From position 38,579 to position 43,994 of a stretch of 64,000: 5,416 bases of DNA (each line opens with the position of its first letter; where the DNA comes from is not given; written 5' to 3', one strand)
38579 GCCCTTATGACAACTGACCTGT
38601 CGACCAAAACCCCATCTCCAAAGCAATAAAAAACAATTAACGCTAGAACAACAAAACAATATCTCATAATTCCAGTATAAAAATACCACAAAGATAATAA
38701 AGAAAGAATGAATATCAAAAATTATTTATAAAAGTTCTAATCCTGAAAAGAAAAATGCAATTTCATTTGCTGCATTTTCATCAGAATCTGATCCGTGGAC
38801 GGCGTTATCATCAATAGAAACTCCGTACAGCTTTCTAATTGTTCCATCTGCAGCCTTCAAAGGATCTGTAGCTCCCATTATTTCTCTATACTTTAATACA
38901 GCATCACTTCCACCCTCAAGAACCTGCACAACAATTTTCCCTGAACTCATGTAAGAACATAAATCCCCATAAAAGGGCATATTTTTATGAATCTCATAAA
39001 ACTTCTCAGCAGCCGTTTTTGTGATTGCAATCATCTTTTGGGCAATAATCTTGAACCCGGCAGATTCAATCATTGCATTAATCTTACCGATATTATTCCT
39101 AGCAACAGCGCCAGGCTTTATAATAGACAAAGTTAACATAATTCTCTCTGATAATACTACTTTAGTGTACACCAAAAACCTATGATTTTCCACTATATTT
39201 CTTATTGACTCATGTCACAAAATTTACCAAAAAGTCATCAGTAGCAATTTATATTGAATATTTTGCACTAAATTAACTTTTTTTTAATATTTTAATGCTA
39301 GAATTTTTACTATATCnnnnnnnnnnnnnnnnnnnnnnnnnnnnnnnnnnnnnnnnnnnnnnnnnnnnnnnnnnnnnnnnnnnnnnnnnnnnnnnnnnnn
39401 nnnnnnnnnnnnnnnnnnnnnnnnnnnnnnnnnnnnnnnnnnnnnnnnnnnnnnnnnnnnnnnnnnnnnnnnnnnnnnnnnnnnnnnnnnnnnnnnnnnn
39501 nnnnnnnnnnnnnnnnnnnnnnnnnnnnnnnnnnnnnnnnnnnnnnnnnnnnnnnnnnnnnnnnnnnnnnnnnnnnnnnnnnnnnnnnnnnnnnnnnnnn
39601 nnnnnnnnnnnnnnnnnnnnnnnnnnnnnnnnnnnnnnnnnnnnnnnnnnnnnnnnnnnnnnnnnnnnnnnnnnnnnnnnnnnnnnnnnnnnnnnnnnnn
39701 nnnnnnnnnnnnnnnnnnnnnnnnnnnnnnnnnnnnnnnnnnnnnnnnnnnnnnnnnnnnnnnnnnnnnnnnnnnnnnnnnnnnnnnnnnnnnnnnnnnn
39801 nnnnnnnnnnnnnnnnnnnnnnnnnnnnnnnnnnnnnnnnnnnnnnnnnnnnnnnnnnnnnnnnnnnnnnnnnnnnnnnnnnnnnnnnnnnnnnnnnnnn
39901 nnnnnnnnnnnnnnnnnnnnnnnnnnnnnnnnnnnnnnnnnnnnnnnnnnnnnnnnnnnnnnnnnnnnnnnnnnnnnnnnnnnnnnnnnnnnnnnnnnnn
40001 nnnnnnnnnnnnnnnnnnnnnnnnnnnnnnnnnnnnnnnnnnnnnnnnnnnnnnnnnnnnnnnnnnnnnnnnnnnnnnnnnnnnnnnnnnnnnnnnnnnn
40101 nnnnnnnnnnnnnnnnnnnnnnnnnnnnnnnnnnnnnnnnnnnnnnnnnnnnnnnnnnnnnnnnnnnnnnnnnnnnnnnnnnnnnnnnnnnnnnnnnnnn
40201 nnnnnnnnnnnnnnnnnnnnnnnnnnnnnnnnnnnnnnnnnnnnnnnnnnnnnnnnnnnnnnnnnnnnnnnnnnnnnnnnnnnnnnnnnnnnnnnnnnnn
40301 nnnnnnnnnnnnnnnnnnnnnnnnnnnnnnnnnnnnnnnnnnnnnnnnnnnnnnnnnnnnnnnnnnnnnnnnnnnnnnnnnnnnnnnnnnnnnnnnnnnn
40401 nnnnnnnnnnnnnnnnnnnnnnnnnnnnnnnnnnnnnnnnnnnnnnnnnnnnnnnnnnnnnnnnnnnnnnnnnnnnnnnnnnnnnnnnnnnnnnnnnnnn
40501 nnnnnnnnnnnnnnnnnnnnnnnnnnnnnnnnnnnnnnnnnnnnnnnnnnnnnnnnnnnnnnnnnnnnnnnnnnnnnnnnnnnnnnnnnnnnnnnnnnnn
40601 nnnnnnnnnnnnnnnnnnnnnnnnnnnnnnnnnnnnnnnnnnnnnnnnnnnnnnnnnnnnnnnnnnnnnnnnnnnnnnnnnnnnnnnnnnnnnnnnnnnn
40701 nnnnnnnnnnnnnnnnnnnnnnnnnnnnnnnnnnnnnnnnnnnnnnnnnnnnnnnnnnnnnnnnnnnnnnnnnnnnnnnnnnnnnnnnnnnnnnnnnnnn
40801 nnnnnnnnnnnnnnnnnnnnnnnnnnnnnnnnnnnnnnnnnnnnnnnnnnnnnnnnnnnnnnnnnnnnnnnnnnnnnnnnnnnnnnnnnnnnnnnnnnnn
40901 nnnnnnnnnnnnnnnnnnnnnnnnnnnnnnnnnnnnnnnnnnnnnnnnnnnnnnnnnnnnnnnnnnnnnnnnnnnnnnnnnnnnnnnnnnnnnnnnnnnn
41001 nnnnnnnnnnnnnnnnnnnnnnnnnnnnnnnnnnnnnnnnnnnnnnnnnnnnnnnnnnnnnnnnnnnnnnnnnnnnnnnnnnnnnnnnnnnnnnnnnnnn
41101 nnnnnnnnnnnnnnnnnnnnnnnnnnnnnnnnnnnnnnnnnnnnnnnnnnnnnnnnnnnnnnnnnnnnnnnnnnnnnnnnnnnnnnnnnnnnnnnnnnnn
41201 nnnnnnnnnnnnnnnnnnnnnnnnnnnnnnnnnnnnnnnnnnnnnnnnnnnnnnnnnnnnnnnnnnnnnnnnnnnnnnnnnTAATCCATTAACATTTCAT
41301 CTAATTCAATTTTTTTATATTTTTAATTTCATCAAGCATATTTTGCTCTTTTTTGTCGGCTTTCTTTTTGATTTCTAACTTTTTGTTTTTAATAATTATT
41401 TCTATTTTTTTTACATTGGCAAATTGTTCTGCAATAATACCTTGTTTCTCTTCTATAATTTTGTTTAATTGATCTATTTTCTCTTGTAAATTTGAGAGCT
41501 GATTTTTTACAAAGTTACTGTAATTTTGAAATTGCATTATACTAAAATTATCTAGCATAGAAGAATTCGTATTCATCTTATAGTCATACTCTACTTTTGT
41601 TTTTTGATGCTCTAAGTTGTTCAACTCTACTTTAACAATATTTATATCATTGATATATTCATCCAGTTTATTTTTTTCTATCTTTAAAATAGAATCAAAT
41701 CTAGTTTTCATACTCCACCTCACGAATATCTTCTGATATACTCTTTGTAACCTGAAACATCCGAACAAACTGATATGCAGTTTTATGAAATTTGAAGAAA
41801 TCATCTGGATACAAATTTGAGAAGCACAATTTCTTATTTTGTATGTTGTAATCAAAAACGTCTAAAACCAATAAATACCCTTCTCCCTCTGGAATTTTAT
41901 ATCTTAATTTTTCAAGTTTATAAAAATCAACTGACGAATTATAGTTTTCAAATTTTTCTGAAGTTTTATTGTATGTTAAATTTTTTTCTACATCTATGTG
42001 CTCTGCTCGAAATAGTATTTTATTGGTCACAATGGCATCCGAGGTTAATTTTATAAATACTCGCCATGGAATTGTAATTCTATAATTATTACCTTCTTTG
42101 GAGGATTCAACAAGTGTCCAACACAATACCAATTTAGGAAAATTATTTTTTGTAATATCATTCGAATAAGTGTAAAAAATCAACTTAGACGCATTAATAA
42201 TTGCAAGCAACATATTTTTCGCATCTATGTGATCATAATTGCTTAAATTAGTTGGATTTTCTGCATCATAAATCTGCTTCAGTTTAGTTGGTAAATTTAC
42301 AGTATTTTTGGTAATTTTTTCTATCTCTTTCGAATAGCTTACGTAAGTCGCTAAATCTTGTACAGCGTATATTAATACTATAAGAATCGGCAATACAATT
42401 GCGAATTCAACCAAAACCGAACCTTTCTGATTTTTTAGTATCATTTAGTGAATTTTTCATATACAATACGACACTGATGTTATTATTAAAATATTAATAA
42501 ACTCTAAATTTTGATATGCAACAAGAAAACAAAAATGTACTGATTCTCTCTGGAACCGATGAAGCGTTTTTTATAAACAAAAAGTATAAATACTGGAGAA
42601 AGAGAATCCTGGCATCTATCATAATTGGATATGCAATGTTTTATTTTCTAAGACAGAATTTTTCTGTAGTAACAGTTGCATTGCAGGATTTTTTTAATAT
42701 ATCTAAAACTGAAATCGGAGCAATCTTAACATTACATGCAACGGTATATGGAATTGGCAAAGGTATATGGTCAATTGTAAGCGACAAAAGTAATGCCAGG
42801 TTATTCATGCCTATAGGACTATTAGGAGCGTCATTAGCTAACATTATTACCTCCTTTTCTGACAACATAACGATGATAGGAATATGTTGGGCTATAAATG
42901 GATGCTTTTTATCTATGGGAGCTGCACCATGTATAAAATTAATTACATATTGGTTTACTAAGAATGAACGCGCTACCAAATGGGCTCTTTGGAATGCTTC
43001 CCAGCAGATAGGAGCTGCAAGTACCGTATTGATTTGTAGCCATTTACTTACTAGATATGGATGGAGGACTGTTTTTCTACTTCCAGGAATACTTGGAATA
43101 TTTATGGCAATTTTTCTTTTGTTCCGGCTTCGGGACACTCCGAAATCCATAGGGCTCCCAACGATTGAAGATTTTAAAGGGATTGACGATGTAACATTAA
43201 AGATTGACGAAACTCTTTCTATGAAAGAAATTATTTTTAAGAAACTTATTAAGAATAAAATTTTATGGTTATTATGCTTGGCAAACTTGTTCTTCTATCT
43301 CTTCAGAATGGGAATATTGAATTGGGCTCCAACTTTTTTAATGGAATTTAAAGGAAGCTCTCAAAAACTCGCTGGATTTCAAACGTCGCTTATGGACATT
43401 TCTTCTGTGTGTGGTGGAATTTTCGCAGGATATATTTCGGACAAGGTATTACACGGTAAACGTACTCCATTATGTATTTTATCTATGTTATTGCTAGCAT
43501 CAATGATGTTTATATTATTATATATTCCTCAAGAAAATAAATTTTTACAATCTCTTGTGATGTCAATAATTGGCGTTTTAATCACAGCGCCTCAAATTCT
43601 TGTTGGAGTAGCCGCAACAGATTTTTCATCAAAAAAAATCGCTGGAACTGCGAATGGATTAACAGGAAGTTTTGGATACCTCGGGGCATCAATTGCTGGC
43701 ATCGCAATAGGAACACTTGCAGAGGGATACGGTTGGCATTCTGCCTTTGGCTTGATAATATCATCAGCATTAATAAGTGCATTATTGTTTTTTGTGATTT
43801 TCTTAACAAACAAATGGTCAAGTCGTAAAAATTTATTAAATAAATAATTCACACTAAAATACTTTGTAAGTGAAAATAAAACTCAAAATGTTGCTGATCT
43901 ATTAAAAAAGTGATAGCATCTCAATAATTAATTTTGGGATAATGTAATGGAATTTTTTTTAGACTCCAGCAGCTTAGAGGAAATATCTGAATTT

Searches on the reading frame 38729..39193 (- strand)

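Call 43: search_protein_families(library=pfam, proteins=[window:38729-39193:-], max_evalue=0.00001)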
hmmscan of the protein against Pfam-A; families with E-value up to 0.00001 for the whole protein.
window:38729-39193:- (155 aa): 1 family
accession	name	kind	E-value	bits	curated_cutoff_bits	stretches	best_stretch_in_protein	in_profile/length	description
PF00334.24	NDK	-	3.3e-49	166.7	27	1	21-152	3-133/135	Nucleoside diphosphate kinase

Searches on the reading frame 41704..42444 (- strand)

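Call 43: search_protein_families(library=pfam, proteins=[window:41704-42444:-], max_evalue=0.00001)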
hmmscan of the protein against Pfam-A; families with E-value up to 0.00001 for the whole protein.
window:41704-42444:- (247 aa): 1 family
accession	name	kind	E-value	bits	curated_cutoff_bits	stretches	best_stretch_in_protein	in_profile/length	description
PF07811.17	TadE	-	3.8e-06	27.4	22.9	1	8-34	1-27/43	TadE-like protein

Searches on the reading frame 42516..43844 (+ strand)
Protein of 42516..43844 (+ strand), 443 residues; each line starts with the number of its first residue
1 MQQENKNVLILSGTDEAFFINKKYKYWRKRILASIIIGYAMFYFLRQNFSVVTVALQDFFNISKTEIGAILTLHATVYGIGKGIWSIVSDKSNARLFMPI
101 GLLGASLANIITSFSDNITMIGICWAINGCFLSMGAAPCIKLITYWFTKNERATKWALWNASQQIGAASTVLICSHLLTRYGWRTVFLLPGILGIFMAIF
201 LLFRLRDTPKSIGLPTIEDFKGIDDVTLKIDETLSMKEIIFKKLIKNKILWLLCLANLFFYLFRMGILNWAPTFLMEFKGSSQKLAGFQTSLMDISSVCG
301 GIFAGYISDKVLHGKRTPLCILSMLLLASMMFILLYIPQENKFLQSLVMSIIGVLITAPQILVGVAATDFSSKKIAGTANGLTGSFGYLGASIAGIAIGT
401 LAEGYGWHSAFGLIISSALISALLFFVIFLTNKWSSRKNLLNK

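Call 43: search_protein_families(library=pfam, proteins=[window:42516-43844:+], max_evalue=0.00001)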
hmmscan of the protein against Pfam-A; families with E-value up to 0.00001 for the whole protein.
window:42516-43844:+ (443 aa): 2 families
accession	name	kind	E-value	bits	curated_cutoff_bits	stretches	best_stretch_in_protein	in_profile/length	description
PF07690.21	MFS_1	-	4.6e-55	187.4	33.4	1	36-394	2-346/347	Major Facilitator Superfamily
PF01306.25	LacY_symp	-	4.8e-06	26.1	24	0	246-403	5-167/413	LacY proton/sugar symporter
